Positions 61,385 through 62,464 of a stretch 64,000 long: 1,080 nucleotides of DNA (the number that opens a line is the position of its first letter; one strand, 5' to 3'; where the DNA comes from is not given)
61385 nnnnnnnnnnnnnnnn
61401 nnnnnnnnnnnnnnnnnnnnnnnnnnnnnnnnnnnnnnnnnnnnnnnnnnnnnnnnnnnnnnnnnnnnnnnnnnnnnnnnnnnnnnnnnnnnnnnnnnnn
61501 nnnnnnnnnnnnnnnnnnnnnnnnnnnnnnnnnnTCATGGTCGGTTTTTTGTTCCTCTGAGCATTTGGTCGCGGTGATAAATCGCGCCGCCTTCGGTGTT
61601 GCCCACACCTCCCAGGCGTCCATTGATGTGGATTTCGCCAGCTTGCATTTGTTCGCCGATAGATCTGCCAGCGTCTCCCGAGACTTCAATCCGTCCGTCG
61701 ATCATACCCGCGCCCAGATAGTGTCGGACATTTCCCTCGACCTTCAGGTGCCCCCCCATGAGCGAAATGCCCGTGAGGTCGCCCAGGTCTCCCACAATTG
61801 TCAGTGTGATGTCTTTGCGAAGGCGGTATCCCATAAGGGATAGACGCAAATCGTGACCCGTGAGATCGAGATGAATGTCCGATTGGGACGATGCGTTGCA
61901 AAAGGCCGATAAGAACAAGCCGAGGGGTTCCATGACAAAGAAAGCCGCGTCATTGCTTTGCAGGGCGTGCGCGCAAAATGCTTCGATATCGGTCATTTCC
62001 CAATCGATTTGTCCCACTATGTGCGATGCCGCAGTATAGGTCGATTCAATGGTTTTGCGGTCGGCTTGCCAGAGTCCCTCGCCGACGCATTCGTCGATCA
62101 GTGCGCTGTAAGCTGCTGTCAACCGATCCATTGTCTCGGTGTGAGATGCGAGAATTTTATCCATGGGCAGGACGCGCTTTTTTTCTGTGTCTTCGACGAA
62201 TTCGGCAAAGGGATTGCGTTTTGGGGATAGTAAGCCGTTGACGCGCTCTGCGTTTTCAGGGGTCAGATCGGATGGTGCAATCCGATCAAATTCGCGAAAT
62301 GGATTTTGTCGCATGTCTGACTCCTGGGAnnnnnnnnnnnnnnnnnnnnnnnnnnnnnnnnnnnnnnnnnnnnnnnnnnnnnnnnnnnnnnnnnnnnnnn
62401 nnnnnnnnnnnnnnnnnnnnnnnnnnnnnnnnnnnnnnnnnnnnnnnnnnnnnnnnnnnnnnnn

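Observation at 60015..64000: Unusual MoxR AAA+ ATPase – GXGXG β-helix protein – VWA protein triad, co-oriented with an ABC permease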

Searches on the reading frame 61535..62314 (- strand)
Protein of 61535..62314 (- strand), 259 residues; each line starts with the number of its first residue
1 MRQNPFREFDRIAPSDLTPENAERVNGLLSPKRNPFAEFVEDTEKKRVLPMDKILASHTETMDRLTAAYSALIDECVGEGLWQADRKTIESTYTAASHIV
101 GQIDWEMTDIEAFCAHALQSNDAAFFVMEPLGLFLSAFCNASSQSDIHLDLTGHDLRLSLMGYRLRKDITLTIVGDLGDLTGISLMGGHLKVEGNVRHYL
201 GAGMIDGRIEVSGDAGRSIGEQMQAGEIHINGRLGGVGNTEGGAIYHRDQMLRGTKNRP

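Call 3: search_protein_families(library=pfam, proteins=[window:61535-62314:-], max_evalue=0.1)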
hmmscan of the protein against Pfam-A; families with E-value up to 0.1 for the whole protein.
window:61535-62314:- (259 aa): 1 family
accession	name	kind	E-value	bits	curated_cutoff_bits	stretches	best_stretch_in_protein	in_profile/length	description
PF01493.24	GXGXG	-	0.00018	21.5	32.5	1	166-241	28-101/190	GXGXG motif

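Call 4: search_protein_families(library=ncbifam, proteins=[window:61535-62314:-], max_evalue=0.1)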
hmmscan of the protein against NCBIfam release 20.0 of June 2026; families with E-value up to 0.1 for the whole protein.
window:61535-62314:- (259 aa): 2 families
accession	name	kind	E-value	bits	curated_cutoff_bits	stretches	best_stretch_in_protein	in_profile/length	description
TIGR03122.1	one_C_dehyd_C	equivalog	2.1e-16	60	130.65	2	170-237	101-175/260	formylmethanofuran dehydrogenase subunit C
NF042910.1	FMH_DH_FwdC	exception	2.7e-07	29.9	340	1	171-235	103-174/271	tungsten-dependent formylmethanofuran dehydrogenase subunit FwdC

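Call 6: search_protein_families(library=padloc, proteins=[window:61535-62314:-], max_evalue=0.1)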
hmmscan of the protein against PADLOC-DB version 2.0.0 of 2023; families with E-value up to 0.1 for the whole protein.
window:61535-62314:- (259 aa): 0 families

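Call 7: find_homologous_proteins(query=window:61535-62314:-)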
Query window:61535-62314:- (259 aa): 30 proteins with E <= 0.001 among 882 candidates.
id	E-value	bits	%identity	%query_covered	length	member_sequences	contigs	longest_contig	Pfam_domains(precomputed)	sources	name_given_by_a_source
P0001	6.7e-157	538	93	99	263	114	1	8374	-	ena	-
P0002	8.2e-156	535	93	99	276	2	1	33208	-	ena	-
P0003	1.3e-151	521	91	99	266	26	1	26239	-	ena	-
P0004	6.8e-150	516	89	99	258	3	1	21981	-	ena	-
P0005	2.4e-148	510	88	100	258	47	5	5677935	-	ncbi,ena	-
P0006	1.5e-146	505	88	99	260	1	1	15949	-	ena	-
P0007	2.1e-146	504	89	98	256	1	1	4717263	-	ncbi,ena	-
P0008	4.1e-122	424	74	98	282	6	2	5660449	-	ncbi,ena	-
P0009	4.0e-121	421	74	98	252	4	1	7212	-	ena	-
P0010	2.8e-117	409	72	98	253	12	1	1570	-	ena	-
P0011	6.5e-115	401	73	98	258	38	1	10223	-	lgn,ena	-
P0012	1.1e-114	400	73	97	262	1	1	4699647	-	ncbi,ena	-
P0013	2.8e-111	389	66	99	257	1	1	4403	-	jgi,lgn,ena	-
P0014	4.6e-111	388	68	98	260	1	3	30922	-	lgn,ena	-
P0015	2.4e-110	386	67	98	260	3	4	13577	-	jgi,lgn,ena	-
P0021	5.4e-83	296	56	97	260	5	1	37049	-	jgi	-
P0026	1.2e-68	249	53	98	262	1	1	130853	-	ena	-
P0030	1.3e-5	43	35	31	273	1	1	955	PF01493.26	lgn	-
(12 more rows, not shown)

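Call 9: find_encoding_contigs(protein=P0005, flank=10000, max_places=3)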
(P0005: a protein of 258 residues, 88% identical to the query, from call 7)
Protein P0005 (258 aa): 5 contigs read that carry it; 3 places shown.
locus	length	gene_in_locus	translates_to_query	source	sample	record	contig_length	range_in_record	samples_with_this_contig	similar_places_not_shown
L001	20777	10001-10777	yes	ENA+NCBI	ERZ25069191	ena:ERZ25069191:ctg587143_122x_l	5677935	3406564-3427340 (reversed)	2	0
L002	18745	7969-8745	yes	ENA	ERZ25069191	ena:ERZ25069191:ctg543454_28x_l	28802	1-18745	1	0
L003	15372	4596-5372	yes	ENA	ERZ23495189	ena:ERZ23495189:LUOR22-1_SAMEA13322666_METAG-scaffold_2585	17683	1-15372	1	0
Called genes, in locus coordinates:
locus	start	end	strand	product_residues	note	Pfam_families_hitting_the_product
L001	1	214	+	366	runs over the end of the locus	PF01547:SBP_bac_1, PF13416:SBP_bac_8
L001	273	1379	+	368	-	PF01547:SBP_bac_1, PF13416:SBP_bac_8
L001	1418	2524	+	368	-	PF01547:SBP_bac_1, PF13416:SBP_bac_8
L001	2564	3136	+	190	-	PF08011:PDDEXK_9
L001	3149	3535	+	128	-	PF07883:Cupin_2 (weak)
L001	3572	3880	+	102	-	PF13560:HTH_31, PF01381:HTH_3, PF12844:HTH_19 (weak)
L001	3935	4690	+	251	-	-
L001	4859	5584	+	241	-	PF05168:HEPN (weak), PF14355:Abi_C (weak)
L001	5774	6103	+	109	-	PF05973:Gp49 (weak)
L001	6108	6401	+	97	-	-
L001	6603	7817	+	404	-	PF00528:BPD_transp_1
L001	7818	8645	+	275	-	PF00528:BPD_transp_1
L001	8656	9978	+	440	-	PF07728:AAA_5 (weak), PF17863:AAA_lid_2 (weak)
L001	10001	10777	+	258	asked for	-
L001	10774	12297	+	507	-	-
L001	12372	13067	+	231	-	PF01346:FKBP_N, PF00254:FKBP_C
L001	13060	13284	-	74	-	-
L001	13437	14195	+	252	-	PF01073:3Beta_HSD, PF01370:Epimerase, PF13460:NAD_binding_10 (weak)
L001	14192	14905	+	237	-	PF01370:Epimerase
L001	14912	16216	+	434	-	PF00202:Aminotran_3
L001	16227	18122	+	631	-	PF01663:Phosphodiest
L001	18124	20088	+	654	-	PF20581:DUF6785, PF20580:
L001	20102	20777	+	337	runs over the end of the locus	PF01408:GFO_IDH_MocA, PF02894:GFO_IDH_MocA_C, PF22725:GFO_IDH_MocA_C3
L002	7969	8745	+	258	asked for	-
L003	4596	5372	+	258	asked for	-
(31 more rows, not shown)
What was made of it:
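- TA and Abi-like genes lie a few kb upstream in L001 (call 9).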

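Call 10: find_encoding_contigs(protein=P0026, flank=10000, max_places=2)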
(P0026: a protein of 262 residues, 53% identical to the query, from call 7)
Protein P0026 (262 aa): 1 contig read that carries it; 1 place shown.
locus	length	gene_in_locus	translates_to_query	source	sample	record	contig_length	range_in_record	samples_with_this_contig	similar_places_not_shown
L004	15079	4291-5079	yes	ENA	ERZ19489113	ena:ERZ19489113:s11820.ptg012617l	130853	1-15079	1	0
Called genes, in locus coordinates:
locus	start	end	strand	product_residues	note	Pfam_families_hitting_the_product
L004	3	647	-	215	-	?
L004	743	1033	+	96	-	-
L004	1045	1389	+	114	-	-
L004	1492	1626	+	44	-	-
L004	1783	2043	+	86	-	PF00036:EF-hand_1 (faint)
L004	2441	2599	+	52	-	-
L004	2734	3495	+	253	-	-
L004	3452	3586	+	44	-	-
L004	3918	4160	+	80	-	PF03781:FGE-sulfatase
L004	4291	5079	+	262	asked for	-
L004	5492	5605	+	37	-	-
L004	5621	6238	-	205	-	-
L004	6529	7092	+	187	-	-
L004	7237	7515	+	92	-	-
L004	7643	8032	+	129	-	PF02276:CytoC_RC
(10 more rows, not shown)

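Call 11: find_encoding_contigs(protein=P0021, flank=10000, max_places=2)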
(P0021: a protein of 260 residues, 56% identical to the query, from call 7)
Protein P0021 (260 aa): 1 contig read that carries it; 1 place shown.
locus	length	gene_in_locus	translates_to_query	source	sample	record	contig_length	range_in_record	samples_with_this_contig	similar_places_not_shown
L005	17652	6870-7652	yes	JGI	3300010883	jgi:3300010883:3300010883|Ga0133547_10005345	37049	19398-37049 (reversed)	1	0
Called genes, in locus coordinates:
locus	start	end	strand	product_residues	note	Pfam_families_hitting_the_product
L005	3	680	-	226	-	?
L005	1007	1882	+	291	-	PF20581:DUF6785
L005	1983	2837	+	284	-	PF20581:DUF6785, PF20580:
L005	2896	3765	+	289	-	PF01073:3Beta_HSD, PF01370:Epimerase, PF16363:GDP_Man_Dehyd, PF13460:NAD_binding_10 (weak), PF07993:NAD_binding_4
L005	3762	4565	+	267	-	PF01073:3Beta_HSD, PF01370:Epimerase, PF02719:Polysacc_synt_2 (weak), PF04321:RmlD_sub_bind, PF13460:NAD_binding_10 (weak), PF16363:GDP_Man_Dehyd, PF07993:NAD_binding_4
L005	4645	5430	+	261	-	PF01073:3Beta_HSD, PF01370:Epimerase, PF02719:Polysacc_synt_2 (weak), PF04321:RmlD_sub_bind (weak), PF07993:NAD_binding_4, PF13460:NAD_binding_10, PF16363:GDP_Man_Dehyd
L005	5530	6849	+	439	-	PF07728:AAA_5 (weak), PF17863:AAA_lid_2 (weak)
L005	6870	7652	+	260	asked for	-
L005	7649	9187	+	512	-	-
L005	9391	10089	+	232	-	PF01346:FKBP_N, PF00254:FKBP_C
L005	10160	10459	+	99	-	PF01985:CRS1_YhbY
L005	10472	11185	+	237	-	PF00849:PseudoU_synth_2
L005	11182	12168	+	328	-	PF08240:ADH_N, PF00107:ADH_zinc_N, PF13602:ADH_zinc_N_2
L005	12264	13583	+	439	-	PF00202:Aminotran_3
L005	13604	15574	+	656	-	PF20581:DUF6785, PF20580:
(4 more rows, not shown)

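Call 21: search_solved_structures(query=window:61535-62314:-, max_evalue=1, show_alignments=2)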
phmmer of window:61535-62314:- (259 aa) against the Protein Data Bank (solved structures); distinct sequences matched with E-value up to 1: 7.
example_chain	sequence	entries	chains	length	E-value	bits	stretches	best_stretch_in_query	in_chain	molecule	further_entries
9sw6_K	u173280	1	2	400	7.7e-11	45.1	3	189-235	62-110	Molybdenum-containing formylmethanofuran dehydrogenase 1 subunit C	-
5t5i_C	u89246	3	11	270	3.8e-08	36.3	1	167-236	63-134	Tungsten-containing formylmethanofuran dehydrogenase 2 subunit C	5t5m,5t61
8rja_C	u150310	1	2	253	9e-06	28.5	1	171-245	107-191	formylmethanofuran dehydrogenase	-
9sfi_R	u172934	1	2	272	1.3e-05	28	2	182-235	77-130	Tungsten-containing formylmethanofuran dehydrogenase 2 subunit C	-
7bkb_I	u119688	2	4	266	0.0016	21.2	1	184-223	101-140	Formylmethanofuran dehydrogenase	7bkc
6s6y_C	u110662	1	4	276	0.0025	20.5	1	170-250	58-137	Formylmethanofuran dehydrogenase subunit C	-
6ria_A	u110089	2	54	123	0.0088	18.7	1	166-235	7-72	bactofilin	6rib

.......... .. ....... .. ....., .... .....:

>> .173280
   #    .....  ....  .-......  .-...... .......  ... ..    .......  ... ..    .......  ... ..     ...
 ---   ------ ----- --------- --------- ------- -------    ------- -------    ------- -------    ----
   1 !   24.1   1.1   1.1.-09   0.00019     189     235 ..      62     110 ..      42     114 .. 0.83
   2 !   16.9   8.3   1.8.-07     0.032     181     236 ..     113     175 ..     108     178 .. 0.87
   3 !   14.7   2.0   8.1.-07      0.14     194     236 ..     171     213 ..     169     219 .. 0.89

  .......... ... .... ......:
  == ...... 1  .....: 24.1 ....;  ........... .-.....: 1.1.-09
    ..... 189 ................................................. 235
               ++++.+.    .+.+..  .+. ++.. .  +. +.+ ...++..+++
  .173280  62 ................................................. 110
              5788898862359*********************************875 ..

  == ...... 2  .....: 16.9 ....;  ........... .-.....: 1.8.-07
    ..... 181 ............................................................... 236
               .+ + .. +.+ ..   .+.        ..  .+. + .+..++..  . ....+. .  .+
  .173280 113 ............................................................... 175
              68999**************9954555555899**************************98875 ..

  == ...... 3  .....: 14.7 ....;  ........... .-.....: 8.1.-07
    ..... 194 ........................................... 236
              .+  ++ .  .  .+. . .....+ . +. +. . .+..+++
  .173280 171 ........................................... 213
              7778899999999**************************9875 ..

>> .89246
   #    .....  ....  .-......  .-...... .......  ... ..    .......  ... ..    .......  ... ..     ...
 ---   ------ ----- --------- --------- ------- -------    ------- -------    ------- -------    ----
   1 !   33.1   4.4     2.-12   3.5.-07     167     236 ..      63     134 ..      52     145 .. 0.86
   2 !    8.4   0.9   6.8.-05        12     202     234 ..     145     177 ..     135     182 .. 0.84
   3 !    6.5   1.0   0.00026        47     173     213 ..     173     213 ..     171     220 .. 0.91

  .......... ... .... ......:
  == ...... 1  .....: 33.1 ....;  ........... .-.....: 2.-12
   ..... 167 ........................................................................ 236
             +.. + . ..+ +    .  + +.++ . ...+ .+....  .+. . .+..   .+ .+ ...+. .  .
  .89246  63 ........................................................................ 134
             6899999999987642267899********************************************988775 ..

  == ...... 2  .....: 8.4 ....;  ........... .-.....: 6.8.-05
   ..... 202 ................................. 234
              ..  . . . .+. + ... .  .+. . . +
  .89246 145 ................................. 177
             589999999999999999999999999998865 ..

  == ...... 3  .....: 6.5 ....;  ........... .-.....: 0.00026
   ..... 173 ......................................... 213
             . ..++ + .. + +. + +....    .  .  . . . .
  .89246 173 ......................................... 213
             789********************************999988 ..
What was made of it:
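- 61556..61879 (-): GXGXG right-handed β-helix of about four 19-residue coils (residues 146-253). PDB matches to FmdC (E 7.7e-11) and FwdC (E 3.8e-8) (call 21).
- On FwdC / GXGXG family (PF01493, TIGR03122): PDB FmdC at E 7.7e-11 (call 21).
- Checked: The C-terminal part matches FmdC/FwdC chains in the PDB (E 7.7e-11 and 3.8e-8, call 21).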

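Call 39: predict_structure(alignment_id=A5)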
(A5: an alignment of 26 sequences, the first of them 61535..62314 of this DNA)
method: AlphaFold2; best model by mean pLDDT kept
length: 259 residues; sequences in the alignment: 26
mean_pLDDT: 79.8   pTM: 0.70
mean pLDDT of the five models: 79.8, 79.6, 78.4, 78.2, 77.5
residues with pLDDT >= 90: 106; 70-90: 93; 50-70: 26; < 50: 34
segments of 3 or more residues with pLDDT < 50: 1-3, 8-12, 20-31, 41-47, 257-259
pLDDT, mean of each block of 10 residues (from residue 1): 49 49 42 51 51 80 92 85 85 94 90 87 78 93 92 74 90 91 88 92 90 91 92 90 92 64
secondary structure, 60 per line:
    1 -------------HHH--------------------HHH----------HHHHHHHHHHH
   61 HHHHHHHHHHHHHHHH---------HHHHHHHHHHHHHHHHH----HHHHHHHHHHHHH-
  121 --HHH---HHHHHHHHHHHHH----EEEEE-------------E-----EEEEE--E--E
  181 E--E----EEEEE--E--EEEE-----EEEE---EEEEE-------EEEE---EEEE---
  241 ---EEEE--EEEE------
elements in order: H50-76 H86-102 H107-119 H129-141 E146-150 E170-174 E189-193 E199-202 E208-211 E215-219 E227-230 E234-237 E244-247 E250-253
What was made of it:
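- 61535..62314 (-): Middle protein, 259 aa: disordered tagged tail, four-helix domain, and a short FwdC-type β-helix. AF2 model has pLDDT 79.8 with residues 1-47 at low confidence (call 39).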

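Call 50: search_protein_representatives(alignment_id=A5)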
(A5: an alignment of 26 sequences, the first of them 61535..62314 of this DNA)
Query: 26 sequences, 257 profile positions. Proteins with E-value up to 0.001 (for the whole library): 3759; up to 1e-10: 1482; up to 1e-30: 43. The best 150 are listed.
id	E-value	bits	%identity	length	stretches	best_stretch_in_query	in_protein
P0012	1.3e-127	440.7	-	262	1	1-254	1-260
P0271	1.2e-112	391.6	-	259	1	2-255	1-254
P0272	2.4e-55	203.8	-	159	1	1-138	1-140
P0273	7.7e-54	198.9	-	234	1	35-255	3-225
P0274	2.0e-51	191.0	-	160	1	34-175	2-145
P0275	1.9e-47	178.0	-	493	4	93-238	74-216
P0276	1.8e-46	174.8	-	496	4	87-239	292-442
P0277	1.3e-45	172.0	-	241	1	35-254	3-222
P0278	5.1e-44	166.7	-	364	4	94-233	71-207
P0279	1.6e-42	161.8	-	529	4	86-253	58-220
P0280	2.6e-42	161.2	-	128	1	35-156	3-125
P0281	3.0e-39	151.1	-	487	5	46-234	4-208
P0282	3.1e-39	151.1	-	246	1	34-253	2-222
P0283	1.4e-38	148.9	-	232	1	34-246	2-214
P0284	1.7e-38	148.7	-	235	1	34-247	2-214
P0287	2.7e-36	141.4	-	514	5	130-235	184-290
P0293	1.4e-33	132.6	-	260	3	87-237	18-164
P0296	2.4e-33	131.8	-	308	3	91-236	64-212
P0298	3.4e-33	131.3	-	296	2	35-237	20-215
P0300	1.2e-32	129.5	-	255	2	105-247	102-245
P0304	6.6e-32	127.1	-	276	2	33-246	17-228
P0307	1.3e-31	126.1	-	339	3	59-232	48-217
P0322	6.1e-30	120.6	-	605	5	123-240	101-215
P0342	7.3e-28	113.8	-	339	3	21-221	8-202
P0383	1.6e-25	106.2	-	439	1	64-249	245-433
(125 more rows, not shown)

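Call 51: search_protein_families(library=pfam, proteins=[P0275, P0276, P0279, P0281, P0287, P0293, P0296, P0322, P0273, P0383], max_evalue=0.01)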
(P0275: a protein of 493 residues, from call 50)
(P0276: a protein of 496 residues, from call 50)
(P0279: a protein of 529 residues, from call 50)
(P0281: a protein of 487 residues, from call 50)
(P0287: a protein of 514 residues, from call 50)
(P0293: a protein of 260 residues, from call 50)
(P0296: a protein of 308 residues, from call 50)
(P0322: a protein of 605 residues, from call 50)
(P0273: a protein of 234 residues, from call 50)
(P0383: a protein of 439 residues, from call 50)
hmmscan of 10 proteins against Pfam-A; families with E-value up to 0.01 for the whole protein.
P0275 (493 aa): 1 family
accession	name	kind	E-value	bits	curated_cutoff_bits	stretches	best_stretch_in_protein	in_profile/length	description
PF01493.24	GXGXG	-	2.9e-14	53.5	32.5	4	382-430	114-162/190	GXGXG motif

P0276 (496 aa): 1 family
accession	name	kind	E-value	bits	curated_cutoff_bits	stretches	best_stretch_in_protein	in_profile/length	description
PF01493.24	GXGXG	-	1.3e-14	54.6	32.5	3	146-198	26-80/190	GXGXG motif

P0279 (529 aa): 1 family
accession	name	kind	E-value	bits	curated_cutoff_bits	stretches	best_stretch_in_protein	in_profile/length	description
PF01493.24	GXGXG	-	7e-18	65.3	32.5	4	157-202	33-79/190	GXGXG motif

P0281 (487 aa): 1 family
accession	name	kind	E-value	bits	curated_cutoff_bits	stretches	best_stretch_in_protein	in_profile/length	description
PF01493.24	GXGXG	-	8.1e-18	65.1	32.5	2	240-317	94-170/190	GXGXG motif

P0287 (514 aa): 1 family
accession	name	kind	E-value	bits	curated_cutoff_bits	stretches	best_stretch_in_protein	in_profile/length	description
PF01493.24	GXGXG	-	9.7e-20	71.3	32.5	2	300-439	31-163/190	GXGXG motif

P0293 (260 aa): 1 family
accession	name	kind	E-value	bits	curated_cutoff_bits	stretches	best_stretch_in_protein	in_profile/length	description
PF01493.24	GXGXG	-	9.3e-15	55.1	32.5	1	121-253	37-162/190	GXGXG motif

P0296 (308 aa): 1 family
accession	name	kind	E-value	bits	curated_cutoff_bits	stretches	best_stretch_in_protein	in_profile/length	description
PF01493.24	GXGXG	-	1.2e-08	35.2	32.5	2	181-283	54-162/190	GXGXG motif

P0322 (605 aa): 1 family
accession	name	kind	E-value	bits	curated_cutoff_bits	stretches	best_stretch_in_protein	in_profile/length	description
PF01493.24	GXGXG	-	4.2e-14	53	32.5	1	457-534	85-159/190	GXGXG motif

P0273 (234 aa): 1 family
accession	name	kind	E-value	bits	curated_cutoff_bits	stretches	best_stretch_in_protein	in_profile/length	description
PF01493.24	GXGXG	-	2.1e-06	27.9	32.5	2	138-201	101-162/190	GXGXG motif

P0383 (439 aa): 1 family
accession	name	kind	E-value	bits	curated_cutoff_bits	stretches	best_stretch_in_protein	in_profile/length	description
PF01493.24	GXGXG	-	0.00028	20.9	32.5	1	354-400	33-80/190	GXGXG motif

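Call 63: search_protein_families(library=ncbifam, proteins=[P0275, P0279, P0281, P0293, P0296, P0300, P0383, P0298, P0307, P0342], max_evalue=0.001)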
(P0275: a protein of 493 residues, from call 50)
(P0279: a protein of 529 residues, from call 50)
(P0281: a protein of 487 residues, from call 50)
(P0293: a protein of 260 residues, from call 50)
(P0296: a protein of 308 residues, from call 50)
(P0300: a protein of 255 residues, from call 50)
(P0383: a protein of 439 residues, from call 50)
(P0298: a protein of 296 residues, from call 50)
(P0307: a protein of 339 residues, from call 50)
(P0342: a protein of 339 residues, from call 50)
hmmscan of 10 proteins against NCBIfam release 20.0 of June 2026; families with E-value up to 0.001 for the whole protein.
P0275 (493 aa): 2 families
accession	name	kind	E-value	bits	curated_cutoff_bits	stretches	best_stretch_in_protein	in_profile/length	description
TIGR03122.1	one_C_dehyd_C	equivalog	2.8e-48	164.4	130.65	2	137-264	49-175/260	formylmethanofuran dehydrogenase subunit C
NF042910.1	FMH_DH_FwdC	exception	6.6e-37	127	340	2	138-267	51-179/271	tungsten-dependent formylmethanofuran dehydrogenase subunit FwdC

P0279 (529 aa): 3 families
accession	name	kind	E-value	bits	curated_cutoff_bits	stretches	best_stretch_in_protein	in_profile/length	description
TIGR03122.1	one_C_dehyd_C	equivalog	7.7e-43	146.6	130.65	2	377-503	77-210/260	formylmethanofuran dehydrogenase subunit C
NF042910.1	FMH_DH_FwdC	exception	2.1e-34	118.8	340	2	376-504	77-212/271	tungsten-dependent formylmethanofuran dehydrogenase subunit FwdC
NF008730.0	PRK11750.1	equivalog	0.00048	17.5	1047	0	158-201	1272-1316/1490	glutamate synthase large subunit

P0281 (487 aa): 2 families
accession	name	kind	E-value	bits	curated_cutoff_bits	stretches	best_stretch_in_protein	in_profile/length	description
TIGR03122.1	one_C_dehyd_C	equivalog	6.2e-53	179.7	130.65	3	339-466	77-208/260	formylmethanofuran dehydrogenase subunit C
NF042910.1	FMH_DH_FwdC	exception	1.6e-43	148.7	340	4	264-390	79-212/271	tungsten-dependent formylmethanofuran dehydrogenase subunit FwdC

P0293 (260 aa): 3 families
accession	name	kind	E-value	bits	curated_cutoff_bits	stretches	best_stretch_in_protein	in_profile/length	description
TIGR03122.1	one_C_dehyd_C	equivalog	7.9e-40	136.7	130.65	2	69-208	52-199/260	formylmethanofuran dehydrogenase subunit C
NF042910.1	FMH_DH_FwdC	exception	9.6e-35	119.9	340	2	166-257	75-173/271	tungsten-dependent formylmethanofuran dehydrogenase subunit FwdC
NF008730.0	PRK11750.1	equivalog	0.0003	18.2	1047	1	117-251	1271-1398/1490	glutamate synthase large subunit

P0296 (308 aa): 2 families
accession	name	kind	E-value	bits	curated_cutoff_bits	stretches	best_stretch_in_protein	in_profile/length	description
TIGR03122.1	one_C_dehyd_C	equivalog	3.7e-32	111.6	130.65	2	132-264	71-206/260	formylmethanofuran dehydrogenase subunit C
NF042910.1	FMH_DH_FwdC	exception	1.7e-29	102.7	340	2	131-258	71-201/271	tungsten-dependent formylmethanofuran dehydrogenase subunit FwdC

P0300 (255 aa): 2 families
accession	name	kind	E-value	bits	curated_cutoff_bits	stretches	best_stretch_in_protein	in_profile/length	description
TIGR03122.1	one_C_dehyd_C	equivalog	1.2e-14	54.2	130.65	1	145-245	60-167/260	formylmethanofuran dehydrogenase subunit C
NF042910.1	FMH_DH_FwdC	exception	3.4e-12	46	340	1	144-247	60-170/271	tungsten-dependent formylmethanofuran dehydrogenase subunit FwdC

P0383 (439 aa): 2 families
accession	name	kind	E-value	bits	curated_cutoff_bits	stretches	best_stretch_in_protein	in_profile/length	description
TIGR03122.1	one_C_dehyd_C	equivalog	3e-17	62.7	130.65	2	328-396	57-124/260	formylmethanofuran dehydrogenase subunit C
NF042910.1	FMH_DH_FwdC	exception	5.9e-09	35.3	340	1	346-430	95-186/271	tungsten-dependent formylmethanofuran dehydrogenase subunit FwdC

P0298 (296 aa): 2 families
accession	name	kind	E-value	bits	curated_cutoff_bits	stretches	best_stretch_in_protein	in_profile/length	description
TIGR03122.1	one_C_dehyd_C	equivalog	4e-30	104.9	130.65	2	186-288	81-191/260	formylmethanofuran dehydrogenase subunit C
NF042910.1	FMH_DH_FwdC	exception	7.6e-28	97.3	340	2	180-287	76-191/271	tungsten-dependent formylmethanofuran dehydrogenase subunit FwdC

P0307 (339 aa): 2 families
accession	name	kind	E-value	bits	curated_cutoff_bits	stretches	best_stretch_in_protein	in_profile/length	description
TIGR03122.1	one_C_dehyd_C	equivalog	9.6e-28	97.1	130.65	2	157-249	102-201/260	formylmethanofuran dehydrogenase subunit C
NF042910.1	FMH_DH_FwdC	exception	1.5e-20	73.3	340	2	225-323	76-178/271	tungsten-dependent formylmethanofuran dehydrogenase subunit FwdC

P0342 (339 aa): 2 families
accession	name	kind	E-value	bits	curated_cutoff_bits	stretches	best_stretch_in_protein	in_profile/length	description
NF042910.1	FMH_DH_FwdC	exception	2.7e-34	118.5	340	2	216-323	79-178/271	tungsten-dependent formylmethanofuran dehydrogenase subunit FwdC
TIGR03122.1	one_C_dehyd_C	equivalog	7.8e-32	110.5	130.65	2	153-274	83-200/260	formylmethanofuran dehydrogenase subunit C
